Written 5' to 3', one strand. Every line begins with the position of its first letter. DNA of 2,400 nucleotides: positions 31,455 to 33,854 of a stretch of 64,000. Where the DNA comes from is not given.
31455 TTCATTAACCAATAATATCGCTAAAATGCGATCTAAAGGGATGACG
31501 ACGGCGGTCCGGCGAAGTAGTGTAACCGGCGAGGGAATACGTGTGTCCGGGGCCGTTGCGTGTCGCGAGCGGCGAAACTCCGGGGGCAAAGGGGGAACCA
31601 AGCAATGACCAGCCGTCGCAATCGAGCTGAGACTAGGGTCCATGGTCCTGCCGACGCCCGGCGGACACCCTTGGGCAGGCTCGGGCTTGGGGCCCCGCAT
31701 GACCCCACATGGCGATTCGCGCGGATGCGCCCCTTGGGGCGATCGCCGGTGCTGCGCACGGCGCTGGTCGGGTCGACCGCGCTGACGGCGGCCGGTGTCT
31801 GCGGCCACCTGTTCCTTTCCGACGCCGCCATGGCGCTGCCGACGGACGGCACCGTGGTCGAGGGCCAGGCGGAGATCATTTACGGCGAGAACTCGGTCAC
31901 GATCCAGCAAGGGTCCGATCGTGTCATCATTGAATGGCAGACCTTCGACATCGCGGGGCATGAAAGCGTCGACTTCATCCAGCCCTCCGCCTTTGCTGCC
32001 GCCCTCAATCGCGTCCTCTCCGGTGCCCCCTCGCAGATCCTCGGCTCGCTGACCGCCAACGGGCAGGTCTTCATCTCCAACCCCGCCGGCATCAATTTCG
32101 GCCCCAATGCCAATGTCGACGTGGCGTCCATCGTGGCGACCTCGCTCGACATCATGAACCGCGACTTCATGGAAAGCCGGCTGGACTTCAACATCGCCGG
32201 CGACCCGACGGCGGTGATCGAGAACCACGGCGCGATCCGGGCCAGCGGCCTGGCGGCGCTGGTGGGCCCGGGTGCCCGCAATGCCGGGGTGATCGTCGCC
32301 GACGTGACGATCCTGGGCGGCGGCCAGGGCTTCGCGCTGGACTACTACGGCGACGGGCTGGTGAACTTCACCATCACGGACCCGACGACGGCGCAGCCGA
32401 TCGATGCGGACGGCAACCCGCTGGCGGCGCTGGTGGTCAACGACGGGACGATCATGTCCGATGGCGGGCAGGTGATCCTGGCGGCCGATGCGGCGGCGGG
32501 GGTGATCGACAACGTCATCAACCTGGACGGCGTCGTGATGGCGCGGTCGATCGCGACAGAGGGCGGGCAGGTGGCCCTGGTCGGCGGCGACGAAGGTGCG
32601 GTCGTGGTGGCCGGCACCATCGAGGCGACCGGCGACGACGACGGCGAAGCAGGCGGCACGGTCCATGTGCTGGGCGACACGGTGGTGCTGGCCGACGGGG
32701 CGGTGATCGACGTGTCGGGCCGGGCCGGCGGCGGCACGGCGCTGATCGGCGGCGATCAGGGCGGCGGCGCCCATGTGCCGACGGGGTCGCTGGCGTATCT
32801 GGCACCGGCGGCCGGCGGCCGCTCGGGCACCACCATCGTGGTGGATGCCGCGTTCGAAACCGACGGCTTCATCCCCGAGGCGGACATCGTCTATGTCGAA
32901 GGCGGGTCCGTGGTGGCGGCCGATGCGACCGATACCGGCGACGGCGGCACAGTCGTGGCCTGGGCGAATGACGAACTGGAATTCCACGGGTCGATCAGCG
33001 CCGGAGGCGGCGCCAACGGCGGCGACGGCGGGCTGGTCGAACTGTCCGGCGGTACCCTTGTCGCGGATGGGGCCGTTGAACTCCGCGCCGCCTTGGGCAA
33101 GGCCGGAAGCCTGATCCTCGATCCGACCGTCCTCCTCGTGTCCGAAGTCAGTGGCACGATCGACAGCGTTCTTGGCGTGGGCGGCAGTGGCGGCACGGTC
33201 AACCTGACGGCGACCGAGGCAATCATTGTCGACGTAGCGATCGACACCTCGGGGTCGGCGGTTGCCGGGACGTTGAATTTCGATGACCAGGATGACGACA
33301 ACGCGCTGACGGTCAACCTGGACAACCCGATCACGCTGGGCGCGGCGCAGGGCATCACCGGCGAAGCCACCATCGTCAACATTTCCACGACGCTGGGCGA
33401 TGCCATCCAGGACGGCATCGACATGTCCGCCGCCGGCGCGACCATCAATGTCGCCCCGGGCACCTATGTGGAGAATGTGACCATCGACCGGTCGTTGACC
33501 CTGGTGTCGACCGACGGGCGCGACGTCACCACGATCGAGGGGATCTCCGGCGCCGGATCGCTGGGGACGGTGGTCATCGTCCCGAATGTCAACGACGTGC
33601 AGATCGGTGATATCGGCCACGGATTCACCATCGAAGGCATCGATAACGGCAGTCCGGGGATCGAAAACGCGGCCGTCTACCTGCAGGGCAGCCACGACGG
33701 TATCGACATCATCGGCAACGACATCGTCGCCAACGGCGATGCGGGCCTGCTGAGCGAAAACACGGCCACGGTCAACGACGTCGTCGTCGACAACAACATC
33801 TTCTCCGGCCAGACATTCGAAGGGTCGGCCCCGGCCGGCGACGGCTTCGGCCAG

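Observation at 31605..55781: Orphan giant (~8,058 aa) TpsA-type exoprotein with no TpsB transporter in 64 kb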

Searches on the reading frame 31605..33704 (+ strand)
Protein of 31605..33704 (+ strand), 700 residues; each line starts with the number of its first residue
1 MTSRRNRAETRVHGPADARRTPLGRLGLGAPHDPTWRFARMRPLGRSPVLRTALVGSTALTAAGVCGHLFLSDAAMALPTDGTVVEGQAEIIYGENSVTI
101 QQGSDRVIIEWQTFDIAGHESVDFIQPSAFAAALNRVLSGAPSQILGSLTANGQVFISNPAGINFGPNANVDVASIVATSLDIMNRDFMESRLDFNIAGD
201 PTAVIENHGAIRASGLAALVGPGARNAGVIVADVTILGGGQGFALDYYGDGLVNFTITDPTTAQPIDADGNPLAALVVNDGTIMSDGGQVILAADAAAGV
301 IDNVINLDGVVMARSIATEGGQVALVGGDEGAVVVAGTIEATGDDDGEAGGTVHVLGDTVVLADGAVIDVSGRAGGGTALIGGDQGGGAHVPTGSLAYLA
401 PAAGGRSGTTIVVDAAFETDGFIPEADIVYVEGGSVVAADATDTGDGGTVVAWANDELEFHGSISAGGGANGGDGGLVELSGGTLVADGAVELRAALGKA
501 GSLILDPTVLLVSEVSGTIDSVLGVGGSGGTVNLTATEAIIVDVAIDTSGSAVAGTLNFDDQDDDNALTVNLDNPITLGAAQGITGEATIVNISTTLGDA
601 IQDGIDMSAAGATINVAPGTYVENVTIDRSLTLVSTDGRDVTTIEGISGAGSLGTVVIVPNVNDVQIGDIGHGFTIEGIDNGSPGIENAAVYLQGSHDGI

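Call 15: find_homologous_proteins(query=window:31605-33704:+, max_evalue=0.00001)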
Query window:31605-33704:+ (700 aa): 147 proteins with E <= 0.00001 among 8000 candidates; the best 120 are listed.
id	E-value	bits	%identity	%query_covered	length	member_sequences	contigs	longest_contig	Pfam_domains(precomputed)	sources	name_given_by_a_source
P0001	1.7e-86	309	42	68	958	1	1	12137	PF05860.20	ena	-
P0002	1.8e-84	303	52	49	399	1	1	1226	PF05860.20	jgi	jgi:hypothetical protein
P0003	3.1e-82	295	45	62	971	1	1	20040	PF05860.20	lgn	-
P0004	2.1e-79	286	42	64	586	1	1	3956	PF05860.20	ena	-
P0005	2.2e-78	283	40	75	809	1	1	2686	PF05860.20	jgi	jgi:filamentous hemagglutinin family protein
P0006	4.4e-78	282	41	64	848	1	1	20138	PF05860.20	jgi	jgi:filamentous hemagglutinin family protein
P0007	1.6e-76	276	37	88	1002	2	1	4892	PF05860.20,PF07581.18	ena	-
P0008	5.0e-76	275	41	62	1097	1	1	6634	PF05860.20,PF02494.23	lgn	-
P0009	1.5e-74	270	41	73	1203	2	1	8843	PF18886.7,PF05860.20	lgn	-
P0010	7.0e-74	268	41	66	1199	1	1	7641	PF05860.20,PF07581.18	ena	-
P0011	1.4e-71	260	40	63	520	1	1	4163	PF05860.20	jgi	-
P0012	1.5e-71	260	39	69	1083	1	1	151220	PF05860.20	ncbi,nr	ncbi:MAG TPA: filamentous hemagglutinin N-terminal domain-containing protein, partial [Stellaceae ba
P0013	1.9e-71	260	39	72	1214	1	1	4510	PF05860.20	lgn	-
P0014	2.4e-71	259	39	72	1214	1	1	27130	PF05860.20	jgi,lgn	-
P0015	2.7e-71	259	42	57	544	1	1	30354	PF05860.20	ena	-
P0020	2.1e-68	250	40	69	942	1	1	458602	PF05860.20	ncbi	-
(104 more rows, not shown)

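Call 16: find_encoding_contigs(protein=P0003, flank=10000, max_places=2)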
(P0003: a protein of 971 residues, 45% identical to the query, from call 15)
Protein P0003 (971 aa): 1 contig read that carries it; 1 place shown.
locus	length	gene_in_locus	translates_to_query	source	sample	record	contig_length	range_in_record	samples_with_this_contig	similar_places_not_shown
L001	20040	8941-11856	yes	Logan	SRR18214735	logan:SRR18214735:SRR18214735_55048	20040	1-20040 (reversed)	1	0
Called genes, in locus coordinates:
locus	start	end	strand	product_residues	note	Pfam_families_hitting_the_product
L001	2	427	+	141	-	?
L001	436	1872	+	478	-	PF00483:NTP_transferase, PF22640:ManC_GMP_beta-helix, PF01050:MannoseP_isomer, PF07883:Cupin_2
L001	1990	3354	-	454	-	-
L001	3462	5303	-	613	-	-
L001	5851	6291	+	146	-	PF13452:FAS1_DH_region, PF22622:MFE-2_hydrat-2_N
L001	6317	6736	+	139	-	PF01575:MaoC_dehydratas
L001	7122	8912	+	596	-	PF08479:POTRA_2, PF03865:ShlB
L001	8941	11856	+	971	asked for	PF05860:TPS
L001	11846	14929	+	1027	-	PF13176:TPR_7 (faint), PF13374:TPR_10 (weak), PF13424:TPR_12, PF12770:CHAT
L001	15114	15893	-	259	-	PF00149:Metallophos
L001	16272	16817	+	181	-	-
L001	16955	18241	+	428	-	PF10082:BBP2_2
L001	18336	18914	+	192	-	PF02563:Poly_export, PF10531:SLBB, PF22461:SLBB_2 (weak)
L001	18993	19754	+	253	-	-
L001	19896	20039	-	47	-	?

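Call 17: find_encoding_contigs(protein=P0012, flank=10000, max_places=2)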
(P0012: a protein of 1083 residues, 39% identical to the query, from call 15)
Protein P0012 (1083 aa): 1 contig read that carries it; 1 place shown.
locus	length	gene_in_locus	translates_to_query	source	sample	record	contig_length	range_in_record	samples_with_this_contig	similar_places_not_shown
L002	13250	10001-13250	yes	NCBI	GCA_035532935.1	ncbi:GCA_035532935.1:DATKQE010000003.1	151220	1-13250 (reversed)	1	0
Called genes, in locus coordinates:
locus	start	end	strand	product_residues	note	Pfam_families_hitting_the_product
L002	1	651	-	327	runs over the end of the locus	PF00248:Aldo_ket_red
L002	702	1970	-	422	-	PF13433:Peripla_BP_5, PF13458:Peripla_BP_6, PF01094:ANF_receptor (weak)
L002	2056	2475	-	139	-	PF10861:DUF2784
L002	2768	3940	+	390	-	PF00202:Aminotran_3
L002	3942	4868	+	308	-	PF02729:OTCace_N, PF00185:OTCace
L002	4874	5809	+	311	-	PF01430:HSP33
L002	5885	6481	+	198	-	-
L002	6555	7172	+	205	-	-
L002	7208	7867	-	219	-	PF01227:GTP_cyclohydroI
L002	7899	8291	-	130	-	PF04379:DUF525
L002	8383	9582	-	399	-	PF00296:Bac_luciferase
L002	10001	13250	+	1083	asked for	PF05860:TPS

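Call 18: find_encoding_contigs(protein=P0020, flank=10000, max_places=2)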
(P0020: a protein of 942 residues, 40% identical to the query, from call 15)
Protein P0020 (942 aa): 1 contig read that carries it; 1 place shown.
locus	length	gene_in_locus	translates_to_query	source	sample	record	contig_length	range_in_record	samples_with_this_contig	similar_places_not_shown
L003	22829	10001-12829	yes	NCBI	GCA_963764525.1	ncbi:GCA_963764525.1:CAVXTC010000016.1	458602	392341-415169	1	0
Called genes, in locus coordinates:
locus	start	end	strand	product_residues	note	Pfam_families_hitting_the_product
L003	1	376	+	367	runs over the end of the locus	PF03403:PAF-AH_p_II, PF00561:Abhydrolase_1 (faint)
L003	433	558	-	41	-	-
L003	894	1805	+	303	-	PF01243:PNPOx_N (faint)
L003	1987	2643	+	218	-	PF01872:RibD_C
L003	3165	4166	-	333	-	PF00389:2-Hacid_dh, PF02826:2-Hacid_dh_C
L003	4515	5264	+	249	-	PF09859:Oxygenase-NA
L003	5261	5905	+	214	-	PF13532:2OG-FeII_Oxy_2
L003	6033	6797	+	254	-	PF00561:Abhydrolase_1, PF12146:Hydrolase_4, PF12697:Abhydrolase_6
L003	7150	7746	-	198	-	-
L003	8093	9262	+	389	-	PF08479:POTRA_2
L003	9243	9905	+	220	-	PF03865:ShlB, PF01103:Omp85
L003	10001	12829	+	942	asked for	PF05860:TPS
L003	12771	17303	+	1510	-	-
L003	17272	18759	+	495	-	-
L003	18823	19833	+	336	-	-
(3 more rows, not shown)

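Call 25: find_related_loci(query=A1, collection=genome_contigs, flank=10000)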
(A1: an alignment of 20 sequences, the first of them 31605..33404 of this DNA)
Query A1 (600 aa) in genome_contigs; peptide patterns used: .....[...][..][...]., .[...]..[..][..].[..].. (x = any residue, [..] = any of these).
600 stretches matched a pattern (row limit reached: there are more); 579 encode a relative of the query (tblastn E <= 1e-3); the best 80 are kept; 80 distinct loci.
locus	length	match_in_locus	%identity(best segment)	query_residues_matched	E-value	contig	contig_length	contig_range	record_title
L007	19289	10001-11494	73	5-514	0e+0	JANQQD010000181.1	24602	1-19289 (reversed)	MAG: Anaerolineae bacterium isolate IP29b_bin.19 k99_2303356, whole genome shotgun sequence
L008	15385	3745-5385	60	47-594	6e-172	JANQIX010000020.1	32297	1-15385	MAG: Alphaproteobacteria bacterium isolate PL24a_bin.80 k99_3838070, whole genome shotgun sequence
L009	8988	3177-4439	69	47-464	3e-165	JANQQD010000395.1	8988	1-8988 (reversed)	MAG: Anaerolineae bacterium isolate IP29b_bin.19 k99_3451935, whole genome shotgun sequence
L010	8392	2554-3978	40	34-507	4e-90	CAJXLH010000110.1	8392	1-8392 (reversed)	MAG TPA_asm: uncultured Maritalea sp. isolate SRR6201692_bin.32_MetaBAT_v2.12.1_MAG genome assembly, contig: NODE_1457_l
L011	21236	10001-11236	40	76-514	5e-90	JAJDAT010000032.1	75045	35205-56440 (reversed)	MAG: Nitrospinia bacterium isolate OFTM166 OFTM166_31, whole genome shotgun sequence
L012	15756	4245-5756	38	33-522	3e-89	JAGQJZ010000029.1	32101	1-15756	MAG: Nitrospina sp. isolate HKST-UBA01 NODE_30_length_32101_cov_4.551805, whole genome shotgun sequence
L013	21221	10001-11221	40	75-507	3e-88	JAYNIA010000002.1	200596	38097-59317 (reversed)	MAG: Nitrospinota bacterium isolate 139544_COM_vamb_bins.tsv.103 NODE_18_length_200596_cov_10.291167, whole genome shotg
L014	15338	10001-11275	43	65-514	3e-87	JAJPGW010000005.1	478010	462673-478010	MAG: Gammaproteobacteria bacterium isolate Centralia_MAG_117 k107_13785812, whole genome shotgun sequence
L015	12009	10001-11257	41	76-521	7e-87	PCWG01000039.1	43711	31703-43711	MAG: Nitrospinae bacterium CG11_big_fil_rev_8_21_14_0_20_45_15 CG11_8_21_14_0.20_scaffold_356_c, whole genome shotgun se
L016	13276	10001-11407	37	76-585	5e-85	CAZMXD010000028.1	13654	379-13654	MAG TPA_asm: uncultured Nitrospina sp. isolate ERP001736_co3_55 genome assembly, contig: NODE_2343_length_13654_cov_5.24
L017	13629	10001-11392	39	76-547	1e-84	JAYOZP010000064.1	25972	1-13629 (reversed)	MAG: Nitrospinales bacterium isolate 139561_S162_rosella_bins.tsv.096 NODE_2003_length_25972_cov_5.559015, whole genome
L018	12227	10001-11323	41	78-546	1e-83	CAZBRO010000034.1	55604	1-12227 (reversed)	MAG TPA_asm: uncultured Bordetella sp. isolate binchicken_co50_194 genome assembly, contig: NODE_534_length_55604_cov_18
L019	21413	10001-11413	41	4-507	4e-81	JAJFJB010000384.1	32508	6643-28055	MAG: Alphaproteobacteria bacterium isolate OFTM273 OFTM273_383, whole genome shotgun sequence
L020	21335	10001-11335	40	76-549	2e-79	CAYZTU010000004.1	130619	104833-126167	MAG TPA_asm: uncultured Synechococcus sp. isolate SRP290908_co1_398 genome assembly, contig: NODE_107_length_130619_cov_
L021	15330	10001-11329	43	74-516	2e-78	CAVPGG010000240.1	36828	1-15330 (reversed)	MAG: uncultured proteobacterium isolate MFD10064.bin.2.56 genome assembly, contig: contig_56765, whole genome shotgun se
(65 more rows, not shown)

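Call 42: search_solved_structures(query=window:31605-33404:+, max_evalue=0.01, show_alignments=1)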
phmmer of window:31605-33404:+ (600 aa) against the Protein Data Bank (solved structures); distinct sequences matched with E-value up to 0.01: 5.
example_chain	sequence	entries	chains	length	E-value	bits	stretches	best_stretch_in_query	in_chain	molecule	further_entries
8vba_A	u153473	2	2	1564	7e-51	176.7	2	59-386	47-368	EtpA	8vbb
8cpk_A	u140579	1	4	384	1e-49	172.8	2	77-386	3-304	EtpA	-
2odl_A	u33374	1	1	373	6.7e-28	100.8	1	84-388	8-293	Adhesin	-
4i84_A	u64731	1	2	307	9.5e-24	87.1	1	78-329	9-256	Heme/hemopexin-binding protein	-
4rm6_A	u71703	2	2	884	8.8e-23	83.9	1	75-329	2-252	Heme/hemopexin-binding protein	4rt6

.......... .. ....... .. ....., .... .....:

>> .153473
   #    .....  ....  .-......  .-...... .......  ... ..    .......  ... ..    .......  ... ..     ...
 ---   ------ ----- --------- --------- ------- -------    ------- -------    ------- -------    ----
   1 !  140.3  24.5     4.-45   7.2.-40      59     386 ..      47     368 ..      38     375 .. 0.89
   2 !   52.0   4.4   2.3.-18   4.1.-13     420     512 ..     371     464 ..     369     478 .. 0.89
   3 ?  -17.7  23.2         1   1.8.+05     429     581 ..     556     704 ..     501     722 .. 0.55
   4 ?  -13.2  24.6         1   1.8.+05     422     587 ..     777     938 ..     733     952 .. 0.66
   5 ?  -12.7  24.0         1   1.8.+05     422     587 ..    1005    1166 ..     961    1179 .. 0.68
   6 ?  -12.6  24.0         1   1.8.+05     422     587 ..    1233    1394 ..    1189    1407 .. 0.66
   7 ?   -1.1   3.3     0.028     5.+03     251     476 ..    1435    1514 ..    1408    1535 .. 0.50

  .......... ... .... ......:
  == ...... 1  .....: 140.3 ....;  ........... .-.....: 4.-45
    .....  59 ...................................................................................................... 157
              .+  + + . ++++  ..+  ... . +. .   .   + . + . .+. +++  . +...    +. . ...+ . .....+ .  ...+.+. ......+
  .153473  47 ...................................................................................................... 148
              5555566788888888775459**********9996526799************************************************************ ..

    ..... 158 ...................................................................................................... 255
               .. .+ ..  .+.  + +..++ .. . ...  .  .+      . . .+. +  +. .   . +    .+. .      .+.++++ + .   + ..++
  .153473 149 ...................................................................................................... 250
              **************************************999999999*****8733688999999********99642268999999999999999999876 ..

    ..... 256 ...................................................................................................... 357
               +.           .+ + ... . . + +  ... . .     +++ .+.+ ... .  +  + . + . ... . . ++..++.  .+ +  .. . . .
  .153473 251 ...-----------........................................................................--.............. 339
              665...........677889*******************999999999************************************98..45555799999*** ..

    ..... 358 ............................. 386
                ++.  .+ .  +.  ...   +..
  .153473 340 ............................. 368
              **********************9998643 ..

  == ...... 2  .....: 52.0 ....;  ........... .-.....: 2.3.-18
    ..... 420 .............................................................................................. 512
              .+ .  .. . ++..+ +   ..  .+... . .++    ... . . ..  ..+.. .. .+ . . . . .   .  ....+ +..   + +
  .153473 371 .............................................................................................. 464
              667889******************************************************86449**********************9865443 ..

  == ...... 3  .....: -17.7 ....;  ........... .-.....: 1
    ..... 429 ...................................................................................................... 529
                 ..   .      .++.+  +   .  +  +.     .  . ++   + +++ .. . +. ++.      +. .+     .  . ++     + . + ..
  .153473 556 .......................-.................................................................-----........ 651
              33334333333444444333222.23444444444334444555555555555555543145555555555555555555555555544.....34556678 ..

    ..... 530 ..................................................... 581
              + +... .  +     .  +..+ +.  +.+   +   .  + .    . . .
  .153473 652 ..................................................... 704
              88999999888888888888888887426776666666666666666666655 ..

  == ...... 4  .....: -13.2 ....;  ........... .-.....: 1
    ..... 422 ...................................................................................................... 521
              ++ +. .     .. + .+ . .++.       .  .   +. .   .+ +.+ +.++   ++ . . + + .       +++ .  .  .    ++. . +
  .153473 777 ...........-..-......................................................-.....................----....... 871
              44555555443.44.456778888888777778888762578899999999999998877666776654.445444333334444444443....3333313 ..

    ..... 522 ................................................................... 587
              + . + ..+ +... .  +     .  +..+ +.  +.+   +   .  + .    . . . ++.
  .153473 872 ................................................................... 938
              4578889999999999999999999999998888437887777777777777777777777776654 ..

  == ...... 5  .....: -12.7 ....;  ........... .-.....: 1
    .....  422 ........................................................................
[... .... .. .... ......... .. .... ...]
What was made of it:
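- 31833..32621 (+): TPS (two-partner secretion) domain, aa 77-339. PDB sequence hits to EtpA (E 7e-51), HMW1 pro-piece and HxuA (call 42).
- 32622..33140 (+): Conserved post-TPS beta-helix extension (aa 340-512). It includes the ............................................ motif block. Aligns to EtpA residues 371-464 (call 42).
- On TpsA passenger of type Vb (two-partner) secretion: PDB hits to EtpA, HMW1 and HxuA (call 42).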

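Call 51: predict_structure(alignment_id=A1)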
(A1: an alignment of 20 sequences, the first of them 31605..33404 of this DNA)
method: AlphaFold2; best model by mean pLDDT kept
length: 600 residues; sequences in the alignment: 20
mean_pLDDT: 74.3   pTM: 0.73
mean pLDDT of the five models: 74.3, 72.8, 72.5, 71.1, 71.0
residues with pLDDT >= 90: 325; 70-90: 65; 50-70: 23; < 50: 187
segments of 3 or more residues with pLDDT < 50: 1-61, 63-73, 389-410, 413-420, 513-566, 571-600
pLDDT, mean of each block of 10 residues (from residue 1): 37 36 36 35 34 36 46 67 98 97 98 97 97 96 97 98 97 98 97 95 98 97 98 97 83 85 92 96 95 90 93 90 92 97 95 95 97 96 72 30 38 45 84 95 96 92 93 91 83 87 77 36 24 29 30 32 45 39 31 27
secondary structure, 60 per line:
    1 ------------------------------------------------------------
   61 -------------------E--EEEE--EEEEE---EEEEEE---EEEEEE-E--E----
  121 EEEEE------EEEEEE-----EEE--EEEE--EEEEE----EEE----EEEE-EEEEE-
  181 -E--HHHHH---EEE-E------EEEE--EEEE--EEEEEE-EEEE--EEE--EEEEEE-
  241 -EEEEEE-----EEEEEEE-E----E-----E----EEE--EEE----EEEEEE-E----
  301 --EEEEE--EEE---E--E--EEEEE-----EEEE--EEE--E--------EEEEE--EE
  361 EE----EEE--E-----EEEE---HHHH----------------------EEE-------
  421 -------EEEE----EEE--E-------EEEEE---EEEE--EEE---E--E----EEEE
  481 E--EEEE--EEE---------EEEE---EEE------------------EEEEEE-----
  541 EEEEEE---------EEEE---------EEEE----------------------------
elements in order: E83-86 E89-93 E97-102 E106-111 E121-125 E132-137 E143-145 E148-151 E154-158 E163-165 E170-173 E175-179 H185-189 E193-195 E204-207 E210-213 E216-221 E223-226 E229-231 E234-239 E242-247 E253-259 E277-279 E282-284 E289-294 E303-307 E310-312 E322-326 E332-335 E338-340 E352-356 E359-362 E367-369 E378-381 H385-388 E411-413 E428-431 E436-438 E449-453 E457-460 E463-465 E477-481 E484-487 E490-492 E502-505 E509-511 E530-535 E541-546 E556-559 E569-572
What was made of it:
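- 31605..31835 (+): Long N-terminal signal region (aa 1-77). It has an Arg-rich variable extension, a conserved h-region (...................) and an A-x-A site (AMA|LPTDG). The AF2 model is ordered only from about aa 78 (call 51).
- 32622..33140 (+): High pLDDT at aa 425-510 (call 51).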

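Call 55: fold_search(model_id=the predicted structure, library=pdb)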
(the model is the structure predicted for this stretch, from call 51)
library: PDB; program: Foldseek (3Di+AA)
matches with E <= 10: 80; with E <= 0.001: 11
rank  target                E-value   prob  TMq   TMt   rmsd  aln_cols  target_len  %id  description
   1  8cpk_B                1.0e-26  1.00  0.59  0.92   2.8       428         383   34  Crystal structure of EtpA secretion domain from Enterotoxigenic Escherichia coli (released 2024-01-10)
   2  8cpk_A                1.4e-26  1.00  0.61  0.94   2.0       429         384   34  Crystal structure of EtpA secretion domain from Enterotoxigenic Escherichia coli (released 2024-01-10)
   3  8vbb_A                1.6e-22  1.00  0.62  0.36   2.0       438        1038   34  The secreted adhesin EtpA of Enterotoxigenic Escherichia coli in complex with the mouse mAb 1G05 (released 2024-09-04)
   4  2odl                  1.5e-18  1.00  0.54  0.85   4.3       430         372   28  Crystal structure of the HMW1 secretion domain from Haemophilus influenzae (released 2007-08-21)
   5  4rt6_A                2.0e-13  1.00  0.37  0.28  12.2       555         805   18  Structure of a complex between hemopexin and hemopexin binding protein (released 2016-05-18)
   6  4i84_B                3.5e-13  1.00  0.38  0.79   4.1       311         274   24  The crystal structure of the Haemophilus influenzae HxuA secretion domain involved in the two-partner secretion pathwa (released 2013-11-13)
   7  4rm6                  3.8e-13  1.00  0.35  0.27  12.1       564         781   17  Crystal structure of Hemopexin Binding Protein (released 2016-05-18)
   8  4i84_A                4.0e-13  1.00  0.39  0.76   4.9       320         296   24  The crystal structure of the Haemophilus influenzae HxuA secretion domain involved in the two-partner secretion pathwa (released 2013-11-13)
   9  1rwr                  3.0e-04  1.00  0.32  0.60   6.3       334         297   14  Crystal structure of filamentous hemagglutinin secretion domain (released 2004-04-13)
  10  4w8r                  7.1e-04  1.00  0.26  0.59   6.1       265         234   16  Crystal structure of hemolysin A Y134F from P. mirabilis at 1.5 Angstroms resolution (released 2015-10-07)
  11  6pzl                  8.7e-04  1.00  0.25  0.59   6.1       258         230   15  P. mirabilis hemolysin A mutant - Q125A (released 2020-08-05)
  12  3fy3                  1.7e-03  1.00  0.26  0.60   5.4       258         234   15  Crystal structure of truncated hemolysin A from P. mirabilis (released 2009-06-02)
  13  5kf3                  2.0e-03  1.00  0.26  0.59   6.0       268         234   16  Truncated hemolysin A from P. mirabilis Y134A at 2.2 Angstroms resolution (released 2017-03-22)
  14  5kdk                  2.6e-03  1.00  0.25  0.58   5.8       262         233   15  Truncated hemolysin A from P. mirabilis at 2.0 Angstroms resolution crystallized in a high salt condition (released 2017-06-14)
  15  4w8s                  4.6e-03  1.00  0.25  0.57   6.2       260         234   16  Crystal structure of truncated hemolysin A Q125S/Y134S from P. mirabilis at 1.5 Angstroms resolution (released 2015-10-07)
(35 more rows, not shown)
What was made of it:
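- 31833..32621 (+): AF2 pLDDT above 90; Foldseek TM 0.92-0.94 to the EtpA secretion domain and 0.85 to HMW1 (calls 51, 55).
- On TpsA passenger of type Vb (two-partner) secretion: AF2 plus Foldseek TM 0.92-0.94 (calls 51, 55).
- Closest known: EtpA. Same: Both have a beta-helical repetitive passenger (calls 42, 55).
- Closest known: HMW1/HMW2 and HxuA of Haemophilus influenzae. Same: Both have the same TPS subtype (2odl, 4i84 and 4rm6 hits; calls 42, 55).
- The closest solved relative, EtpA, is a released adhesin (calls 42, 55).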
